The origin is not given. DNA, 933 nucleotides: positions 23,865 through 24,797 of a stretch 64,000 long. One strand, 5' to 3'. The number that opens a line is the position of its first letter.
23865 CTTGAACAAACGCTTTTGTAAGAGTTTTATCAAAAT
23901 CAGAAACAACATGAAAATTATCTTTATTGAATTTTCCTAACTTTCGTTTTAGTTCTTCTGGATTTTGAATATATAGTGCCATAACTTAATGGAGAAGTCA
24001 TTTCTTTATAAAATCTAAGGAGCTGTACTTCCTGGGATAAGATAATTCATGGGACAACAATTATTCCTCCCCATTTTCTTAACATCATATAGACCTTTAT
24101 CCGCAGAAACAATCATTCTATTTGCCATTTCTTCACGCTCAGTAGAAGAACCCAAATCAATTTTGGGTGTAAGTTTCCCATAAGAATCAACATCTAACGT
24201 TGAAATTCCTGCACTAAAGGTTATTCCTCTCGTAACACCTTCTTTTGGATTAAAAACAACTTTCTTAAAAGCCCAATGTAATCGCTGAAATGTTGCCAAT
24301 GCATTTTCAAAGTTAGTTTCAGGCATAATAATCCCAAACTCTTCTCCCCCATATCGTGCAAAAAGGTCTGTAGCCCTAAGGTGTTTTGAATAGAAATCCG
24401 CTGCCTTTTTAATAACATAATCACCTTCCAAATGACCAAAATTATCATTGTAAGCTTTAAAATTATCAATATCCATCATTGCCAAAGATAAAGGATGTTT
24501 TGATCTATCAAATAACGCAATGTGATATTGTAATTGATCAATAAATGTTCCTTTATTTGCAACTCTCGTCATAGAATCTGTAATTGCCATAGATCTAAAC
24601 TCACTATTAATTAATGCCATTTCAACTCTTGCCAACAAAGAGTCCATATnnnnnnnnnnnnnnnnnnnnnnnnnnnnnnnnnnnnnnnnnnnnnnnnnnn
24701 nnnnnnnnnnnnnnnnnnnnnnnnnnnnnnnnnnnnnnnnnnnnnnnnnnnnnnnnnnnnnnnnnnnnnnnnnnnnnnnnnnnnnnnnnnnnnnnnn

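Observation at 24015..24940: Receiver domain plus complete GGDEF diguanylate-cyclase domain in an archaeon, split at a TAA-AT-ATG junction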

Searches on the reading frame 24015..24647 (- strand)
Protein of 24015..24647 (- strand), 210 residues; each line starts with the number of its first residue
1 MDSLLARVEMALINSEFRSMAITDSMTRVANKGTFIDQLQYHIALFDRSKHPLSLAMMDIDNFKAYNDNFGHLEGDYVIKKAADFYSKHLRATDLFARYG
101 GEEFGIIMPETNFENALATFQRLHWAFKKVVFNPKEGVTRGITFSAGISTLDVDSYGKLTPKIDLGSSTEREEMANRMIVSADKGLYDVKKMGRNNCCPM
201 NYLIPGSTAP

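Call 3: search_protein_families(library=pfam, proteins=[window:24015-24647:-], max_evalue=0.1)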
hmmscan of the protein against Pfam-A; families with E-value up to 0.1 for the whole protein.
window:24015-24647:- (210 aa): 2 families
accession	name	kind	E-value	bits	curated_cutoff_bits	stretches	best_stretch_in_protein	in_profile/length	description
PF00990.26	GGDEF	-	8.3e-35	120.4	23.8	1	21-152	1-133/161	Diguanylate cyclase, GGDEF domain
PF22335.1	Cas10-Cmr2_palm2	-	0.078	13.5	27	0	100-152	58-103/133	Cas10/Cmr2, second palm domain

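Call 4: search_protein_families(library=ncbifam, proteins=[window:24015-24647:-], max_evalue=0.1)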
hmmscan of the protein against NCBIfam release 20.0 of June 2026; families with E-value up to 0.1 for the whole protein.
window:24015-24647:- (210 aa): 21 families
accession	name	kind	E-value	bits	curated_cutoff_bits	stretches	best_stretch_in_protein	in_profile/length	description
TIGR00254.1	GGDEF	domain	2.2e-41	141.3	37.4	2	19-152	3-136/168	diguanylate cyclase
NF038266.1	diguan_SiaD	equivalog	3.3e-36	125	290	1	10-196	83-251/252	biofilm regulation diguanylate cyclase SiaD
NF007135.0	PRK09581.1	equivalog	7.5e-34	117.3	474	1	19-198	290-453/457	PleD family two-component system response regulator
NF007380.0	PRK09894.1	equivalog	1.1e-31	110.3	256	1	21-199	129-286/296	diguanylate cyclase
NF047654.1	DiguCycDgcRLepto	equivalog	6e-31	107.4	500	1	9-196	121-292/295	diguanylate cyclase DgcR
NF041606.1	dguan_cyc_DgcA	equivalog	1.6e-29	102.9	370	1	10-196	167-335/340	diguanylate cyclase DgcA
NF011955.1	PRK15426.1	equivalog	8.2e-27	93.6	408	1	10-198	387-559/564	cellulose biosynthesis regulator diguanylate cyclase DgcQ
NF051473.1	DigCycDgcsShew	equivalog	8.8e-24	84.4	400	1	13-123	127-236/291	diguanylate cyclase DgcS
NF007298.0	PRK09776.1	equivalog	1.7e-23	82.5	1135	1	19-155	682-817/1111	diguanylate cyclase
NF007423.1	PRK09966.1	equivalog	2.6e-23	82.6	325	1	14-152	232-370/390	diguanylate cyclase DgcN/YfiN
NF007599.0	PRK10245.1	equivalog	1.6e-18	66.3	402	1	14-152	203-339/371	diguanylate cyclase AdrA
NF047872.1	GGDEF_GdpS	equivalog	1.1e-16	61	400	1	18-156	184-322/355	GGDEF domain-containing protein GdpS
NF040885.1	diguan_DgcJ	equivalog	1.9e-16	60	500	1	16-152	336-466/493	diguanylate cyclase DgcJ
NF045675.1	PhdiestaseDibA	equivalog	5.3e-15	54.8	980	1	14-154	196-335/623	phosphodiesterase DibA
NF007474.0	PRK10060.1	equivalog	5.4e-15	54.6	782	1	16-122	232-336/663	cyclic di-GMP phosphodiesterase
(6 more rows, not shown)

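Call 6: find_homologous_proteins(query=window:24015-24647:-)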
Query window:24015-24647:- (210 aa): 69 proteins with E <= 0.001 among 168 candidates.
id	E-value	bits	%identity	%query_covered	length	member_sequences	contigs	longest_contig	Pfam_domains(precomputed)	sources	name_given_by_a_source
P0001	7.5e-137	472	100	100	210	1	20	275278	PF00990.27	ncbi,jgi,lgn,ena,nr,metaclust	ncbi:GGDEF domain-containing protein [Candidatus Woesearchaeota archaeon]|jgi:diguanylate cyclase (G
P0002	3.7e-99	349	77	97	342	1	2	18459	PF00990.27,PF00072.31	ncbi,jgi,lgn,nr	ncbi:diguanylate cyclase [Candidatus Woesearchaeota archaeon]|nr:diguanylate cyclase [Candidatus Woe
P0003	7.7e-96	338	80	92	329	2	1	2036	PF00990.27,PF00072.31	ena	-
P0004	2.4e-67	245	57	97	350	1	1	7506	PF00990.27,PF00072.31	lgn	-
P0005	3.2e-67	244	74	70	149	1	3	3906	PF00990.27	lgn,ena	-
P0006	1.5e-66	242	56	97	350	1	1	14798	PF00990.27,PF00072.31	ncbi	-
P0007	4.2e-62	228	55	95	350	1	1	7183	PF00990.27,PF00072.31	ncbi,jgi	jgi:diguanylate cyclase (GGDEF)-like protein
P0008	5.7e-53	198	48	96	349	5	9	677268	PF00990.27,PF00072.31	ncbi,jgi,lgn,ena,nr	ncbi:diguanylate cyclase [Candidatus Woesearchaeota archaeon]|jgi:two-component system, cell cycle r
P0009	2.4e-31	127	38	88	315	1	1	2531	PF00990.27,PF00072.31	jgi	jgi:diguanylate cyclase (GGDEF)-like protein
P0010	2.6e-31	127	38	88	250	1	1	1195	PF00990.27,PF00072.31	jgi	jgi:diguanylate cyclase (GGDEF)-like protein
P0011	5.2e-31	126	38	88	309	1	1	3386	PF00990.27,PF00072.31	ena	-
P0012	5.4e-31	126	38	88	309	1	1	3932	PF00990.27,PF00072.31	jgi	jgi:diguanylate cyclase (GGDEF)-like protein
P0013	6.0e-31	126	38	88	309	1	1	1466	PF00990.27,PF00072.31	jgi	jgi:diguanylate cyclase (GGDEF)-like protein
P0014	1.9e-29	121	37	88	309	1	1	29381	PF24898.3,PF00990.27,PF00072.31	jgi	-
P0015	3.2e-29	120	39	88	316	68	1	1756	PF00990.27,PF00072.31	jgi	jgi:two-component system cell cycle response regulator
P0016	3.3e-29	120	37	88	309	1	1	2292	PF24898.3,PF00990.27,PF00072.31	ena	-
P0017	3.4e-29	120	38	88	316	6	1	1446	PF00990.27,PF00072.31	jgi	-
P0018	4.3e-29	120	38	88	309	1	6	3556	PF24898.3,PF00990.27,PF00072.31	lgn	-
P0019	4.5e-29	120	38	88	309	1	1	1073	PF00990.27,PF00072.31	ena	-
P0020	4.8e-29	120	38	88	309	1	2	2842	PF24898.3,PF00990.27,PF00072.31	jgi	jgi:diguanylate cyclase (GGDEF)-like protein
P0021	5.6e-29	119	37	88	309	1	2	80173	PF00990.27,PF00072.31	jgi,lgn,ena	-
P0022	6.0e-29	119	37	88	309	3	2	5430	PF24898.3,PF00990.27,PF00072.31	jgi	jgi:diguanylate cyclase (GGDEF)-like protein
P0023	6.3e-29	119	37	88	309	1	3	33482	PF00990.27,PF00072.31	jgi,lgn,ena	-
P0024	7.8e-29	119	40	86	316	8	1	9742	PF00990.27,PF00072.31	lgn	-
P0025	9.1e-29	119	36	92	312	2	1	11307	PF00990.27,PF00072.31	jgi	jgi:diguanylate cyclase (GGDEF)-like protein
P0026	1.5e-28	118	38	88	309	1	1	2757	PF24898.3,PF00990.27,PF00072.31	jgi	jgi:diguanylate cyclase (GGDEF)-like protein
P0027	1.5e-28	118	37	88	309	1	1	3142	PF00990.27,PF00072.31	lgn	-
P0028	1.5e-28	118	37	88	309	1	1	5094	PF24898.3,PF00990.27,PF00072.31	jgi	-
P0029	1.7e-28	118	38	88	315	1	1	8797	PF00990.27,PF00072.31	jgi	jgi:diguanylate cyclase (GGDEF)-like protein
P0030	1.7e-28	118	38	88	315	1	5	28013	PF00990.27,PF00072.31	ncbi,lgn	-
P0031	1.7e-28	118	38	88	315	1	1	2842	PF00990.27,PF00072.31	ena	-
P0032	1.7e-28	118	38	88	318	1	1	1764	PF00990.27,PF00072.31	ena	-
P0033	1.8e-28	118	38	88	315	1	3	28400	PF00990.27,PF00072.31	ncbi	-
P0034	3.2e-28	117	36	96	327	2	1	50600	PF00990.27,PF00072.31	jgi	-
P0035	3.5e-28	117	38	88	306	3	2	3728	PF00990.27,PF00072.31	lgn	-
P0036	1.8e-27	115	37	88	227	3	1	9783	PF00990.27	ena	-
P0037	2.0e-25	108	35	90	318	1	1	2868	PF00990.27,PF00072.31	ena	-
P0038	2.4e-25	108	37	92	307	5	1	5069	PF00990.27,PF00072.31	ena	-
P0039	7.1e-25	106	41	71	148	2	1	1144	PF00990.27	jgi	jgi:diguanylate cyclase (GGDEF)-like protein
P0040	1.9e-24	105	36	91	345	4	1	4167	PF13185.13,PF01590.33,PF13492.13,PF00990.27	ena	-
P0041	6.4e-24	103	34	88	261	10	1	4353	PF00990.27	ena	-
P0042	1.3e-23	102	37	91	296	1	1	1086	PF00990.27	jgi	jgi:diguanylate cyclase (GGDEF)-like protein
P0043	1.5e-23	102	33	95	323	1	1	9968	PF00498.32,PF16697.11,PF00990.27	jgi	jgi:diguanylate cyclase (GGDEF)-like protein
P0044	1.7e-23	102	37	93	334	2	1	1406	PF13185.13,PF01590.33,PF13492.13,PF00990.27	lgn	-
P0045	1.8e-23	101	36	93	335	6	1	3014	PF13185.13,PF01590.33,PF13492.13,PF00990.27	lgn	-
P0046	1.8e-23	101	35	87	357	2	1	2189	PF00990.27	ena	-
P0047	2.1e-23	101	36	89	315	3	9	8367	PF00498.32,PF16697.11,PF00990.27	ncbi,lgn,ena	-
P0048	4.6e-23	100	37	91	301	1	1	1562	PF00990.27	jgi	jgi:diguanylate cyclase (GGDEF)-like protein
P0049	4.8e-23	100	39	85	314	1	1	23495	PF00498.32,PF16697.11,PF00990.27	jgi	jgi:diguanylate cyclase (GGDEF)-like protein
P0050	2.4e-22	98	35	85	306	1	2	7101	PF00990.27,PF00072.31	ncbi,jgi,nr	ncbi:MAG: diguanylate cyclase [Deltaproteobacteria bacterium]|nr:diguanylate cyclase [Deltaproteobac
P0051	4.0e-22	97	37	87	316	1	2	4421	PF00990.27,PF00072.31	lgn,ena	-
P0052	5.0e-22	97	35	89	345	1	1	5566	PF00498.32,PF16697.11,PF00990.27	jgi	jgi:two-component system, cell cycle response regulator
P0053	2.1e-20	91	34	90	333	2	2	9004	PF08447.19,PF00990.27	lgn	-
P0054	8.5e-20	89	35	90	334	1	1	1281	PF13426.14,PF08448.17,PF00989.32,PF00990.27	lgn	-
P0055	3.3e-19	88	34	90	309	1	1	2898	PF00990.27,PF00072.31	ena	-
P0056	4.9e-19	87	34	89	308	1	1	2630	PF00990.27,PF00072.31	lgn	-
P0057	9.4e-19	86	31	92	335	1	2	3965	PF00990.27,PF00072.31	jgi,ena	-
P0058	1.6e-18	85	43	51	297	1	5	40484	PF13426.14,PF00989.32,PF00990.27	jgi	-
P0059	4.7e-18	84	36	84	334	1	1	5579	PF00990.27,PF00072.31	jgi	jgi:two-component system chemotaxis family response regulator WspR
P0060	5.3e-18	84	34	89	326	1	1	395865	PF24898.3,PF00990.27,PF00072.31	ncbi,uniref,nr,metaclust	ncbi:hypothetical protein BHU72_02040 [Desulfuribacillus stibiiarsenatis]|uniref:Diguanylate cyclase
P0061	1.3e-17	82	31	84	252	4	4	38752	PF00990.27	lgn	-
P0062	4.3e-17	81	34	89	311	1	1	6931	PF00990.27,PF00072.31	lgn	-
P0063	1.9e-16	79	31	90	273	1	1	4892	PF00990.27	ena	-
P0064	3.7e-16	78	32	90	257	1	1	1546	PF00990.27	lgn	-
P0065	2.1e-15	75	32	93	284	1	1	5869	PF00990.27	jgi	jgi:diguanylate cyclase (GGDEF)-like protein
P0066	3.0e-15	75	38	81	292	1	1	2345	PF00990.27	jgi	jgi:diguanylate cyclase (GGDEF)-like protein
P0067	1.5e-14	72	31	90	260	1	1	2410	PF00990.27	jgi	jgi:diguanylate cyclase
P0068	5.2e-14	71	33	85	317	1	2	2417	PF00990.27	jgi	jgi:diguanylate cyclase (GGDEF)-like protein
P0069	1.1e-13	70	32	88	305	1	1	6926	PF00990.27,PF00072.31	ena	-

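Call 9: find_encoding_contigs(protein=P0001, flank=3000, max_places=10)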
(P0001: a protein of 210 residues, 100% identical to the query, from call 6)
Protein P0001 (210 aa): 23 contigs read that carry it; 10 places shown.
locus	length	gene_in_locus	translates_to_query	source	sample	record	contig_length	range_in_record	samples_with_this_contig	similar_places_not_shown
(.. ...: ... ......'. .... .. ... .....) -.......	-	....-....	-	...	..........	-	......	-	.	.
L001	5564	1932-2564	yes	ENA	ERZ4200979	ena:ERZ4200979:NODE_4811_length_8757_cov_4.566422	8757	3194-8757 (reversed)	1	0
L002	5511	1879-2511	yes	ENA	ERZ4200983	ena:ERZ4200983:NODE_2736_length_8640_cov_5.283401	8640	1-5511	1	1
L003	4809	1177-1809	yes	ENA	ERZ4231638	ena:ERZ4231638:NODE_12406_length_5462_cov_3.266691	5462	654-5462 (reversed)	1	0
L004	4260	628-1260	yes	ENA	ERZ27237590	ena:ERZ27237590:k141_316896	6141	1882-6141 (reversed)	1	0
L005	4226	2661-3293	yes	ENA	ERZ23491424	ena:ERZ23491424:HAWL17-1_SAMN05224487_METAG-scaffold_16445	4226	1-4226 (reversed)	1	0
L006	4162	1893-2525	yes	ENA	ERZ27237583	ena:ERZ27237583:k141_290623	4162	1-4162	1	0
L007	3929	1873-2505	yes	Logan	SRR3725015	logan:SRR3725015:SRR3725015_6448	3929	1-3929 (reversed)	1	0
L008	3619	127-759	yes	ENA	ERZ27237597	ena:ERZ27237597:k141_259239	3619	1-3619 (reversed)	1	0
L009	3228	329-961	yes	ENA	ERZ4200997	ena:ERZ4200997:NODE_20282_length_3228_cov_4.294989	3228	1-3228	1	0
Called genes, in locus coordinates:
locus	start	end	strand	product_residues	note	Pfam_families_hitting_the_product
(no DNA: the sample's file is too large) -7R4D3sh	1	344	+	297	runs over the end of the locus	-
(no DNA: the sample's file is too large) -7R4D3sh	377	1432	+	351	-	PF02005:TRM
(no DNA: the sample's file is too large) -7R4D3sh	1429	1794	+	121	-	PF01641:SelR, PF24046:At4g08330 (faint)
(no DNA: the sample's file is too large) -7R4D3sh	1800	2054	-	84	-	-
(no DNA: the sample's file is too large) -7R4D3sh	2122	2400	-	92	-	PF00736:EF1_GNE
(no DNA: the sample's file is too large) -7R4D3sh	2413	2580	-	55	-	PF07754:Ribosomal_aS21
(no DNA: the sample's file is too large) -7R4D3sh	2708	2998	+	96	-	PF00072:Response_reg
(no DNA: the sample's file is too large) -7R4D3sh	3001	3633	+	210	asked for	PF00990:GGDEF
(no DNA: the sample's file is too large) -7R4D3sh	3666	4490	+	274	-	PF05822:UMPH-1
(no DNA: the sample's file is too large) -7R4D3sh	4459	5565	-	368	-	PF01137:RTC, PF05189:RTC_insert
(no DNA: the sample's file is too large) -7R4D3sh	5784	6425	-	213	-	PF14527:LAGLIDADG_WhiA (faint), PF14528:LAGLIDADG_3 (faint), PF03161:LAGLIDADG_2 (weak)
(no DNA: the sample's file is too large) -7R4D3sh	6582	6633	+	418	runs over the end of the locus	PF01490:Aa_trans (weak), PF03222:Trp_Tyr_perm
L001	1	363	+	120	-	?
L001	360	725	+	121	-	PF01641:SelR, PF24046:At4g08330 (faint)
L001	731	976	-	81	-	-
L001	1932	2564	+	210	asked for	PF00990:GGDEF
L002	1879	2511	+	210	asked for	PF00990:GGDEF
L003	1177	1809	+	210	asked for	PF00990:GGDEF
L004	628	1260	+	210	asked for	PF00990:GGDEF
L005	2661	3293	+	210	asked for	PF00990:GGDEF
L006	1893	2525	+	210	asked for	PF00990:GGDEF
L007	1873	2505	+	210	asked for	PF00990:GGDEF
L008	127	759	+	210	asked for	PF00990:GGDEF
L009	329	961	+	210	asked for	PF00990:GGDEF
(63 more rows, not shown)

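Call 11: find_encoding_contigs(protein=P0002, flank=8000, max_places=4)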
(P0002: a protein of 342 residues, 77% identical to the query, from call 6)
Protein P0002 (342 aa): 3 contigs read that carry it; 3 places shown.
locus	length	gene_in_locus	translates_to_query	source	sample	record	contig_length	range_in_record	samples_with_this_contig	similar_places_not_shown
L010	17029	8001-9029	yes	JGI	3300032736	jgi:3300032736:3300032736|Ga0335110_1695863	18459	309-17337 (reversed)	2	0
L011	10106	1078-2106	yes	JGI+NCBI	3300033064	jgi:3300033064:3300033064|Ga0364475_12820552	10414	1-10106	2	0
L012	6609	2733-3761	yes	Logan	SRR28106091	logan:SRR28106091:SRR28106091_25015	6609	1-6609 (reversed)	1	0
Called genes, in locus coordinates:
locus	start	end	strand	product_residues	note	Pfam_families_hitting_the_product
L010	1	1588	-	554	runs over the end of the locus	PF17963:Big_9 (faint), PF05345:He_PIG (faint)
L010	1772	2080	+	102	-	-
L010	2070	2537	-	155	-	-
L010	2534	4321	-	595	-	PF00009:GTP_EFTU, PF01926:MMR_HSR1 (weak), PF03144:GTP_EFTU_D2 (weak), PF11987:IF-2, PF14578:GTP_EFTU_D4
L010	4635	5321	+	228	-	-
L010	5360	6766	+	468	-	PF02005:TRM, PF01641:SelR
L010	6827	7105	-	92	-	PF00736:EF1_GNE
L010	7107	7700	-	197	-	PF04893:Yip1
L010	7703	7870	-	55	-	PF07754:Ribosomal_aS21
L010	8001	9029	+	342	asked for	PF00072:Response_reg, PF00990:GGDEF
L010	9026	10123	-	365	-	PF01137:RTC, PF05189:RTC_insert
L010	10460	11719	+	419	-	PF01490:Aa_trans, PF03222:Trp_Tyr_perm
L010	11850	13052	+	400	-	-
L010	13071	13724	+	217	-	-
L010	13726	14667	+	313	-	-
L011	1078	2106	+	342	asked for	PF00072:Response_reg, PF00990:GGDEF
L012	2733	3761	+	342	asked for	PF00072:Response_reg, PF00990:GGDEF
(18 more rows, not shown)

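Call 12: find_encoding_contigs(protein=P0008, flank=10000, max_places=4)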
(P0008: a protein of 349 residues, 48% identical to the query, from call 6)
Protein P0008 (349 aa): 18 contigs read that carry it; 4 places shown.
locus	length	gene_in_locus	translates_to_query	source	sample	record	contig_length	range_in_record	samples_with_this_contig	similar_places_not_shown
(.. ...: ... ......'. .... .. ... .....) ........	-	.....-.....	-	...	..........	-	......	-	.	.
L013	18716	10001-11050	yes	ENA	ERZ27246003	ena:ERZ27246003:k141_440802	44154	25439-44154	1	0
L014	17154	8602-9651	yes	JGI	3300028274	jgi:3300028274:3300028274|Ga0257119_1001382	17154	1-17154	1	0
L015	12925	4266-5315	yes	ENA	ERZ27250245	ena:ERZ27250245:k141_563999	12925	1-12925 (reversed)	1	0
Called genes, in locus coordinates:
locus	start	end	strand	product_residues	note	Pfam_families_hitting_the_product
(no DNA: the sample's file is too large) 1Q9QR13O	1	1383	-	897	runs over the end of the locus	PF00069:Pkinase, PF07714:PK_Tyr_Ser-Thr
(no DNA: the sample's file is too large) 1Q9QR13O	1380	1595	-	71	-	-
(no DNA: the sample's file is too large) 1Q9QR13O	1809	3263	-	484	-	PF00044:Gp_dh_N, PF02800:Gp_dh_C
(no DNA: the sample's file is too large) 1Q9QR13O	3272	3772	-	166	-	-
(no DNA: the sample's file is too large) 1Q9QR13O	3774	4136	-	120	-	-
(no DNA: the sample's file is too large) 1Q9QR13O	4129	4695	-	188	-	-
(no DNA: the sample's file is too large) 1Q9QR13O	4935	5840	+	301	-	PF01978:TrmB (weak)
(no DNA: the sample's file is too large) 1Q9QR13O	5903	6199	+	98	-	-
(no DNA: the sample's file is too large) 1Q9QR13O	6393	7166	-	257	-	-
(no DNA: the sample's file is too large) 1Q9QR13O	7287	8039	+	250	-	PF01978:TrmB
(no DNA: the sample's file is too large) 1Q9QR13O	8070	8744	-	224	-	-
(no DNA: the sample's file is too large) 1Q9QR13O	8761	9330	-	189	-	PF05157:MshEN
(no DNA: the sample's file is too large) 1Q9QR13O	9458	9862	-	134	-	-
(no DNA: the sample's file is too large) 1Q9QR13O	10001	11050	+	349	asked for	PF00072:Response_reg, PF00990:GGDEF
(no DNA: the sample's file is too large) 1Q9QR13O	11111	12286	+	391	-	PF00226:DnaJ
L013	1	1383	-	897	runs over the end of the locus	PF00069:Pkinase, PF07714:PK_Tyr_Ser-Thr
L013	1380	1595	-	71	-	-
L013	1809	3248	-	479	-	PF00044:Gp_dh_N, PF02800:Gp_dh_C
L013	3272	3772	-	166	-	-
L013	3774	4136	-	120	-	-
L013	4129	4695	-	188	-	-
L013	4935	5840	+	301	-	PF01978:TrmB (weak)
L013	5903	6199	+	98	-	-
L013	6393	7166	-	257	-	-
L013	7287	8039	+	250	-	PF01978:TrmB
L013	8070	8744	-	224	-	-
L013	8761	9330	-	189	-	PF05157:MshEN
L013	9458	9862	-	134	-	-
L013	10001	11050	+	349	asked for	PF00072:Response_reg, PF00990:GGDEF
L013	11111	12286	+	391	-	PF00226:DnaJ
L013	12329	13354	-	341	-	PF01047:MarR (faint), PF08279:HTH_11 (faint), PF13404:HTH_AsnC-type, PF13412:HTH_24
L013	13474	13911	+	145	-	-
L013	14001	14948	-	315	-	PF00459:Inositol_P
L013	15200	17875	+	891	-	-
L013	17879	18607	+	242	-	PF01963:TraB_PrgY_gumN (faint)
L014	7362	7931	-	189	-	PF05157:MshEN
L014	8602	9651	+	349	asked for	PF00072:Response_reg, PF00990:GGDEF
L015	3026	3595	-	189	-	PF05157:MshEN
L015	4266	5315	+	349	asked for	PF00072:Response_reg, PF00990:GGDEF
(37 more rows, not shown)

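Call 26: find_encoding_contigs(protein=P0003, flank=3000, max_places=3)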
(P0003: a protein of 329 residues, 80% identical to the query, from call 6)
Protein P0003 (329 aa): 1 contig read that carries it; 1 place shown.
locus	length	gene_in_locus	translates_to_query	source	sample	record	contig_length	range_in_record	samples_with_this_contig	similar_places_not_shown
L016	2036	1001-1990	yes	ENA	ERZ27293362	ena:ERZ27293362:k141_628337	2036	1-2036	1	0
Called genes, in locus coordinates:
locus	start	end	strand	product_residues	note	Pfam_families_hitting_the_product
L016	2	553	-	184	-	?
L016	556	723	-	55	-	PF07754:Ribosomal_aS21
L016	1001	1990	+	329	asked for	PF00072:Response_reg, PF00990:GGDEF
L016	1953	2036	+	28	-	?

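Call 27: find_encoding_contigs(protein=P0006, flank=10000, max_places=3)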
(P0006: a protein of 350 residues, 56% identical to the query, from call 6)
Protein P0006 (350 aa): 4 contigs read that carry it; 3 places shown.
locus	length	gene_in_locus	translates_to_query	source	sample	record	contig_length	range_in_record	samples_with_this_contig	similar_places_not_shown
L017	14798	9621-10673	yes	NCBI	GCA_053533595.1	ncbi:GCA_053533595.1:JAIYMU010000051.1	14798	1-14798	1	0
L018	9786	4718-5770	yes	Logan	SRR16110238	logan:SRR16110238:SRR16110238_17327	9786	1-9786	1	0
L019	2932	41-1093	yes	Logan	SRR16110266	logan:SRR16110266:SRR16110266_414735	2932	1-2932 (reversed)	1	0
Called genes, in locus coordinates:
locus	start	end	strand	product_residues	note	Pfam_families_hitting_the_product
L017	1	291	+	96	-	?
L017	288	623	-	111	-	-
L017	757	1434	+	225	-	PF00254:FKBP_C, PF22199:FKBP26_IF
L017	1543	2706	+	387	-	PF00091:Tubulin, PF12327:FtsZ_C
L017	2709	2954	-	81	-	-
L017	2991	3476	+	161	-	PF03439:Spt5-NGN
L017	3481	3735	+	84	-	PF01866:Diphthamide_syn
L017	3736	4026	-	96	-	-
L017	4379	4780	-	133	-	-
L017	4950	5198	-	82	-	-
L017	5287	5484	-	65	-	PF01194:RNA_pol_N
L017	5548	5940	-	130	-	PF00380:Ribosomal_S9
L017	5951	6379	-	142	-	PF00572:Ribosomal_L13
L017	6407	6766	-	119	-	PF17135:Ribosomal_L18, PF00828:Ribosomal_L27A (weak)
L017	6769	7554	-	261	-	PF01193:RNA_pol_L, PF01000:RNA_pol_A_bac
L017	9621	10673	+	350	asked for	PF00072:Response_reg, PF00990:GGDEF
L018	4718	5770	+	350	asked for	PF00072:Response_reg, PF00990:GGDEF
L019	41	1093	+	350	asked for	PF00072:Response_reg, PF00990:GGDEF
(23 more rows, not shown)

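Call 28: find_encoding_contigs(protein=P0005, flank=4000, max_places=3)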
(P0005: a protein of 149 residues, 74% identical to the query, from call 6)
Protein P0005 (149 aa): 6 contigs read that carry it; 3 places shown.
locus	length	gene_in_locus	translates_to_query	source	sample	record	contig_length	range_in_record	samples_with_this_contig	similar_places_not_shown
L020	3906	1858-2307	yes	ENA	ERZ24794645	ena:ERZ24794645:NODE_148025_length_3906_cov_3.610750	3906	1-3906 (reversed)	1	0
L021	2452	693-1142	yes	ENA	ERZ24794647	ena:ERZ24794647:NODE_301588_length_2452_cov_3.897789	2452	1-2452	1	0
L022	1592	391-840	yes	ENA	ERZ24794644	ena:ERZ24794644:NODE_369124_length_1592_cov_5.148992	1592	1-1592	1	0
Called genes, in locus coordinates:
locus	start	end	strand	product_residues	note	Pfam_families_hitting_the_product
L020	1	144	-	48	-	?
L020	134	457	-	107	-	PF01920:Prefoldin_2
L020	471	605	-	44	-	PF03604:Zn_ribbon_RPAB4 (weak)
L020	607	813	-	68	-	PF01780:Ribosomal_L37ae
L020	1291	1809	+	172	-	PF00072:Response_reg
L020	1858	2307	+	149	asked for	PF00990:GGDEF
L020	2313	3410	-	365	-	PF01137:RTC, PF05189:RTC_insert (weak)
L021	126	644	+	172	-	PF00072:Response_reg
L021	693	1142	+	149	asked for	PF00990:GGDEF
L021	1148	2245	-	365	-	PF01137:RTC, PF05189:RTC_insert (weak)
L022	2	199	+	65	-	?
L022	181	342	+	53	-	-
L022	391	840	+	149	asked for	PF00990:GGDEF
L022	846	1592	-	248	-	?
